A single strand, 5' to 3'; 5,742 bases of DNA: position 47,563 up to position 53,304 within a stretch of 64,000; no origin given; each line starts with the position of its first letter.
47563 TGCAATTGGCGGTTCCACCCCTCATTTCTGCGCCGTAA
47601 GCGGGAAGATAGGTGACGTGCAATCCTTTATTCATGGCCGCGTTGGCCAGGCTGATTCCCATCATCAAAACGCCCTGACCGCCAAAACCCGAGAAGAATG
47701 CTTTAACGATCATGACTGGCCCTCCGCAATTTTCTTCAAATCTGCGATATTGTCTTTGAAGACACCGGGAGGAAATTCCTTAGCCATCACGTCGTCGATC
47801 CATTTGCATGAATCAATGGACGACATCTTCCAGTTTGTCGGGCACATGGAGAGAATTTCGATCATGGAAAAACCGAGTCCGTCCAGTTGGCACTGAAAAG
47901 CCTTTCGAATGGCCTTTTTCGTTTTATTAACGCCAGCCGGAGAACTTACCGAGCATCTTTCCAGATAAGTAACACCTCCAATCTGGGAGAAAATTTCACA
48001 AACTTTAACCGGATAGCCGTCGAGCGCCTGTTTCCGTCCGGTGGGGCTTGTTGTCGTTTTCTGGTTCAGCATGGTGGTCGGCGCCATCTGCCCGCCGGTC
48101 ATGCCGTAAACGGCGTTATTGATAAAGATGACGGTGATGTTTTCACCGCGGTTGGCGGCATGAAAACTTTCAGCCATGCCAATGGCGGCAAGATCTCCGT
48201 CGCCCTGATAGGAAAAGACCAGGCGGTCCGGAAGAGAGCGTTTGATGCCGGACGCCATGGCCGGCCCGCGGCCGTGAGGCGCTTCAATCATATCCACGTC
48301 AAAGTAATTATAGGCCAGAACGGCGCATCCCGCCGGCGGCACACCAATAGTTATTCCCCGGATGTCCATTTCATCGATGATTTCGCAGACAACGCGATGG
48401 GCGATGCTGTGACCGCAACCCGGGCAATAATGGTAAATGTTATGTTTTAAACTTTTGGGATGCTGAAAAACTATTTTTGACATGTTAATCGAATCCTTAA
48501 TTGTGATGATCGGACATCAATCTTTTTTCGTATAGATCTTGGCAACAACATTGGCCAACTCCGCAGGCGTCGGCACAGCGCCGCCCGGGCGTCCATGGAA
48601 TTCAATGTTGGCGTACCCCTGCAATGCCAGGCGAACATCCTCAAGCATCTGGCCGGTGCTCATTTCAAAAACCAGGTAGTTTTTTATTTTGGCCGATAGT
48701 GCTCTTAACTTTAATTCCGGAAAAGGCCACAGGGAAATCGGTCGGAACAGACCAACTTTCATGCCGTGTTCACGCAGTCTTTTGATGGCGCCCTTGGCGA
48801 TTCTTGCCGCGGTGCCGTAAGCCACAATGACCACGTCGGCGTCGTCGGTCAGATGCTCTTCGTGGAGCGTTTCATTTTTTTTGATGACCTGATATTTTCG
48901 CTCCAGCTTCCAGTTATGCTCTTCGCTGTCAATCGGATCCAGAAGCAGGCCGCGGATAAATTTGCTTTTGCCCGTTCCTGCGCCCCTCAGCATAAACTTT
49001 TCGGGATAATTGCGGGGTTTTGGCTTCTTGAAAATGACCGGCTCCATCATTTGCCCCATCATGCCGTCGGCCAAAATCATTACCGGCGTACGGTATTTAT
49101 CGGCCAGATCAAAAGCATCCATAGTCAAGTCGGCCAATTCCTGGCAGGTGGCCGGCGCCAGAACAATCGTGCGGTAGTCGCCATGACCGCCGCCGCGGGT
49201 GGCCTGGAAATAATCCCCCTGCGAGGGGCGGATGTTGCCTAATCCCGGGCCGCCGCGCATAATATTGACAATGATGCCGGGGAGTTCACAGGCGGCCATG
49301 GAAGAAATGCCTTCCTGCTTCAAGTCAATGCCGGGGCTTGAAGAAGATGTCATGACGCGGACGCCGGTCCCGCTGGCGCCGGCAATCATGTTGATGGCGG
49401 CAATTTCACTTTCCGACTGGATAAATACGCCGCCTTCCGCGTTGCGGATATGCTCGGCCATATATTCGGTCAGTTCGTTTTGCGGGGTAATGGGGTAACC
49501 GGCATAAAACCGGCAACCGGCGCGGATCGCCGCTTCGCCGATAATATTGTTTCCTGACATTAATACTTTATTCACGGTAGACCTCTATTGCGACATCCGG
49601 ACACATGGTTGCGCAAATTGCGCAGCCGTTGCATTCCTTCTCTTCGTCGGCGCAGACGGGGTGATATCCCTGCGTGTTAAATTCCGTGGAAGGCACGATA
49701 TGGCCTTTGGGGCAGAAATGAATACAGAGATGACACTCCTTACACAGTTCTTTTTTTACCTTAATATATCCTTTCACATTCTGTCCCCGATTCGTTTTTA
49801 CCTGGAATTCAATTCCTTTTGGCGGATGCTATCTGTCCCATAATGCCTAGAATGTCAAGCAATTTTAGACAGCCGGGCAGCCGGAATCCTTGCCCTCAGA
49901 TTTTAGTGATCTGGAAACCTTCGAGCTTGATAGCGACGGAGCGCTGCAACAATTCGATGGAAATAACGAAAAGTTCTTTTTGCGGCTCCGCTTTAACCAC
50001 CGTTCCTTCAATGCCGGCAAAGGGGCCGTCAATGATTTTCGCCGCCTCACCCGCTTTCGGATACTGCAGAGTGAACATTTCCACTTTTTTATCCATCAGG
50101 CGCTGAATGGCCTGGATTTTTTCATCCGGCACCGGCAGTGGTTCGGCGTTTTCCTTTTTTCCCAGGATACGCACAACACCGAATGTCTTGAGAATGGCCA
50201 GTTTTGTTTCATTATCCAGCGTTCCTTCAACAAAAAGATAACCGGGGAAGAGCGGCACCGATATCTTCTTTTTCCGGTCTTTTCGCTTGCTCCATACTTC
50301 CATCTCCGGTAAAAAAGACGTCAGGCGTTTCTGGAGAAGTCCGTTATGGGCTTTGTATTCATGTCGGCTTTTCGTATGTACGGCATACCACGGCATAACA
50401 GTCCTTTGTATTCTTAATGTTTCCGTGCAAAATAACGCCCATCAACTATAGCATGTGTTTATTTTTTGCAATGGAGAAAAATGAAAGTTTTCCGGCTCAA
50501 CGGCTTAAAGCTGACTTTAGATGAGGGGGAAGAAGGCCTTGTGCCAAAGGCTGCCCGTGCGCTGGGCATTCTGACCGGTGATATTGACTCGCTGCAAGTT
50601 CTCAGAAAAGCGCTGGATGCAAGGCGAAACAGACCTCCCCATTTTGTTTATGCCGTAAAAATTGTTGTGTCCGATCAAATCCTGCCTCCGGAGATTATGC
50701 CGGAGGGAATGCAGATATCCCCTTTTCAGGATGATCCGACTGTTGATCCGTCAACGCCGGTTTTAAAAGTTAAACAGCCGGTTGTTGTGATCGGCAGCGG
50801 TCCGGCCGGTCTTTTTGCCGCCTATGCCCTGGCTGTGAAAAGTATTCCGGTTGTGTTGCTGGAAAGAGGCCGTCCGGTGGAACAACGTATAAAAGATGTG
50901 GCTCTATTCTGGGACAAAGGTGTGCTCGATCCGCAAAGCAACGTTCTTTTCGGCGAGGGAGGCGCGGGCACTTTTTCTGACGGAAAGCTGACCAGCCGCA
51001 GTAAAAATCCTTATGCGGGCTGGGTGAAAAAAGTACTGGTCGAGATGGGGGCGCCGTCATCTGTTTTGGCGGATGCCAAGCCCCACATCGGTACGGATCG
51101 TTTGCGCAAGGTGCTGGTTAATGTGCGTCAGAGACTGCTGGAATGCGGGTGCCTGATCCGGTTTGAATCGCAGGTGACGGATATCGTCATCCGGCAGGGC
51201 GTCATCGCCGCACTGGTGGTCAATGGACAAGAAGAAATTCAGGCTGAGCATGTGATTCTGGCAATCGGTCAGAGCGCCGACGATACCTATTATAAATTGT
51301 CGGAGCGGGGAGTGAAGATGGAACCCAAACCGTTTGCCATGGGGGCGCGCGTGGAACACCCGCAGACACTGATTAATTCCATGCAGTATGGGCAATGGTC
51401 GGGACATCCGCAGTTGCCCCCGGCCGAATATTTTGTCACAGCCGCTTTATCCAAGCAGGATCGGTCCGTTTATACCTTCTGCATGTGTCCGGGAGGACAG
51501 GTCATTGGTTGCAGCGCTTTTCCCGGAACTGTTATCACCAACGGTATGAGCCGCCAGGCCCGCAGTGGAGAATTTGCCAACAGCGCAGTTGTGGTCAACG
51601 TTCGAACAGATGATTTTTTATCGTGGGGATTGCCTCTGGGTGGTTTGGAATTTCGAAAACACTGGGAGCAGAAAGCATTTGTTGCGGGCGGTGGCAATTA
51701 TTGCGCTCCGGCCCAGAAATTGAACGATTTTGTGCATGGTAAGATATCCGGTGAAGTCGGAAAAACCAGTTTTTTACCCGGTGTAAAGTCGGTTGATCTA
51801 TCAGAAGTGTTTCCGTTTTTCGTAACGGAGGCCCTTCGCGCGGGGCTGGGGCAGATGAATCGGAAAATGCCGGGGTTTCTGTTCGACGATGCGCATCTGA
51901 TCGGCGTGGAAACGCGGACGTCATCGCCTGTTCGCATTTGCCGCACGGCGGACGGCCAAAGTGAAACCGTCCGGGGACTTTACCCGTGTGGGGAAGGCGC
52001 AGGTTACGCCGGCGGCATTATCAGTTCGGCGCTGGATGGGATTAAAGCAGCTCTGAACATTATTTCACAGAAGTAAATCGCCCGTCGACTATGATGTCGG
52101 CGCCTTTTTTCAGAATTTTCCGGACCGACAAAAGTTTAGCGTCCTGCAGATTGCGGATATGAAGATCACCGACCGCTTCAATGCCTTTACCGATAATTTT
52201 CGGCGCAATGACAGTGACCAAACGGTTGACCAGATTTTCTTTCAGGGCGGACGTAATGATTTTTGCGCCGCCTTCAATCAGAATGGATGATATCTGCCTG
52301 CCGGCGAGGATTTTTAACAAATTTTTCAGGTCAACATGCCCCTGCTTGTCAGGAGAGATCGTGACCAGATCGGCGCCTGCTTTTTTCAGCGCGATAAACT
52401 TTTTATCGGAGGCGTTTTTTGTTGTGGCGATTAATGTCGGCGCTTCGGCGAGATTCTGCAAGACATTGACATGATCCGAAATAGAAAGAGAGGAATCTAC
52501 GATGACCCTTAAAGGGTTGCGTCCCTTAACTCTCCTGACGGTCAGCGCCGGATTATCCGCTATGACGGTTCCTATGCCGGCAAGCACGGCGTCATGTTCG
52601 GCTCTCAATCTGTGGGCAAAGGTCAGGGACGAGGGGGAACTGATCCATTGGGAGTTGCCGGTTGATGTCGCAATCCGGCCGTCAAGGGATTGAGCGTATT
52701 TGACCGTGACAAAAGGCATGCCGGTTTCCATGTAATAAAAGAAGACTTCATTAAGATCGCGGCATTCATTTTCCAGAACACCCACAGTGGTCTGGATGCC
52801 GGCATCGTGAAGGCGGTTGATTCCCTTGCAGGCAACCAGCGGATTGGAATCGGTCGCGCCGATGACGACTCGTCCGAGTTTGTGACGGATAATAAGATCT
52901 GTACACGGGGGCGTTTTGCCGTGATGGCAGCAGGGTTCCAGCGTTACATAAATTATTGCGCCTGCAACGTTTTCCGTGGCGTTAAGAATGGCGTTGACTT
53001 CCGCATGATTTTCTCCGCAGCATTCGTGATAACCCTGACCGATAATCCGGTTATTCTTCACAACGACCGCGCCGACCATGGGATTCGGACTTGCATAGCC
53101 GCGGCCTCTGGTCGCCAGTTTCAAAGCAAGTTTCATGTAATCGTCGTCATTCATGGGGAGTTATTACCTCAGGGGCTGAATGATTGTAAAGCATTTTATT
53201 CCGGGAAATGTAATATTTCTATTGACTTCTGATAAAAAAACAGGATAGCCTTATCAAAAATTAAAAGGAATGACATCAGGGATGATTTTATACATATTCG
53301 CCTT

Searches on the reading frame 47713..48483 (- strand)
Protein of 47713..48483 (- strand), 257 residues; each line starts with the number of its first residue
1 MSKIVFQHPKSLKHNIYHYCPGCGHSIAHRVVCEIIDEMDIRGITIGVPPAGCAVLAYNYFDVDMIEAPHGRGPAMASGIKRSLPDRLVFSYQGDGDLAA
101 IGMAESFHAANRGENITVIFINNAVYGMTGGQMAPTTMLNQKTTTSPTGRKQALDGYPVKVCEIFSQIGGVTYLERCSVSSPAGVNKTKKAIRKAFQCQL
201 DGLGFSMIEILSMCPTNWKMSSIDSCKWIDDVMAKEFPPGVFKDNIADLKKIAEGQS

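Call 44: search_protein_families(library=pfam, proteins=[window:47713-48483:-])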
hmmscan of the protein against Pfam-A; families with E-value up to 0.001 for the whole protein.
window:47713-48483:- (257 aa): 1 family
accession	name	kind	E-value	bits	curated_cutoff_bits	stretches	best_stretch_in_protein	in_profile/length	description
PF02775.26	TPP_enzyme_C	-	1.1e-21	77.7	21.9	1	60-209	21-150/151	Thiamine pyrophosphate enzyme, C-terminal TPP binding domain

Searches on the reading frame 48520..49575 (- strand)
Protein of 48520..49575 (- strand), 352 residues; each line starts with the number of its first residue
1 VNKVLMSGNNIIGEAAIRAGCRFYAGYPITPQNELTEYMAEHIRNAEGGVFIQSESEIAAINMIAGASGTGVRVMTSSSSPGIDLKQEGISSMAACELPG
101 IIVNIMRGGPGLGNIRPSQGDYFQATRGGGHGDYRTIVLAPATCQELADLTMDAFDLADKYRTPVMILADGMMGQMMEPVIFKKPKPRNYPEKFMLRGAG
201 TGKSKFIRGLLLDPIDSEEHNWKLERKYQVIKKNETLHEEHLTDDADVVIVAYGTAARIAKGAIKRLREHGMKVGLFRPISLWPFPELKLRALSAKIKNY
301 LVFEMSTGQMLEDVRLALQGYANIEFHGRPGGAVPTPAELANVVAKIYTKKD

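Call 44: search_protein_families(library=pfam, proteins=[window:48520-49575:-])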
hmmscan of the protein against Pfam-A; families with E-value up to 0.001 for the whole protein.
window:48520-49575:- (352 aa): 3 families
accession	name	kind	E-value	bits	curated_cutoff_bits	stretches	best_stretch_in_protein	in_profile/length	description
PF01855.24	POR_N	-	7.8e-49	166.9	27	1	14-186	1-171/231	Pyruvate flavodoxin/ferredoxin oxidoreductase, thiamine diP-bdg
PF17147.9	PFOR_II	-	1.1e-25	90.4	27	1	246-339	1-101/102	Pyruvate:ferredoxin oxidoreductase core domain II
PF02780.25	Transketolase_C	-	4.4e-06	27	25.9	1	242-304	6-68/124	Transketolase, C-terminal domain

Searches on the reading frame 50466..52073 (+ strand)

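Call 44: search_protein_families(library=pfam, proteins=[window:50466-52073:+])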
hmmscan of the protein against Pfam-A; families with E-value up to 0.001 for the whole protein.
window:50466-52073:+ (536 aa): 9 families
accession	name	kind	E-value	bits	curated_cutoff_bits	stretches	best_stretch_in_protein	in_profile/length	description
PF21688.3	FAD-depend_C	-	9.5e-71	238.5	27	1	289-485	1-197/197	FAD-dependent protein, C-terminal domain-like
PF00890.30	FAD_binding_2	-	1e-08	35.3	20.4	1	106-138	2-34/414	FAD binding domain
PF01266.30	DAO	-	2e-08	34.6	27.9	1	106-137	2-34/353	FAD dependent oxidoreductase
PF03486.20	HI0933_like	-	2.3e-08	34.2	50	1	106-142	3-39/244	HI0933-like protein Rossmann domain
PF07992.20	Pyr_redox_2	-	3e-08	33.9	26.1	0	106-136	3-33/291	Pyridine nucleotide-disulphide oxidoreductase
PF01134.28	GIDA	-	4.2e-06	26.5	22.1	0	106-132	2-28/391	Glucose inhibited division protein A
PF13738.12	Pyr_redox_3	-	0.00017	21.4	30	0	107-139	1-34/305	Pyridine nucleotide-disulphide oxidoreductase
PF13450.12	NAD_binding_8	-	0.00036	21.2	21.9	1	108-135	1-28/68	NAD(P)-binding Rossmann-like domain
PF01494.25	FAD_binding_3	-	0.00089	19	22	0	105-136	3-34/349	FAD binding domain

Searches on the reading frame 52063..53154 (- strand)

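Call 44: search_protein_families(library=pfam, proteins=[window:52063-53154:-])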
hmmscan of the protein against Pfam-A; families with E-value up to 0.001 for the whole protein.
window:52063-53154:- (364 aa): 4 families
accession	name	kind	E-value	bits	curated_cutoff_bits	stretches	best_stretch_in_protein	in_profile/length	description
PF01872.23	RibD_C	-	1.8e-53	181.8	24.1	1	147-342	1-189/197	RibD C-terminal domain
PF00383.29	dCMP_cyt_deam_1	-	9.8e-21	74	25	1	3-99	4-101/102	Cytidine and deoxycytidylate deaminase zinc-binding region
PF14437.12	MafB19-deam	-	5.1e-13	49.6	27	1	1-139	1-138/142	MafB19-like deaminase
PF18785.7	Inv-AAD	-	1.3e-05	25.6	26.5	1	29-129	2-122/129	Invertebrate-AID/APOBEC-deaminase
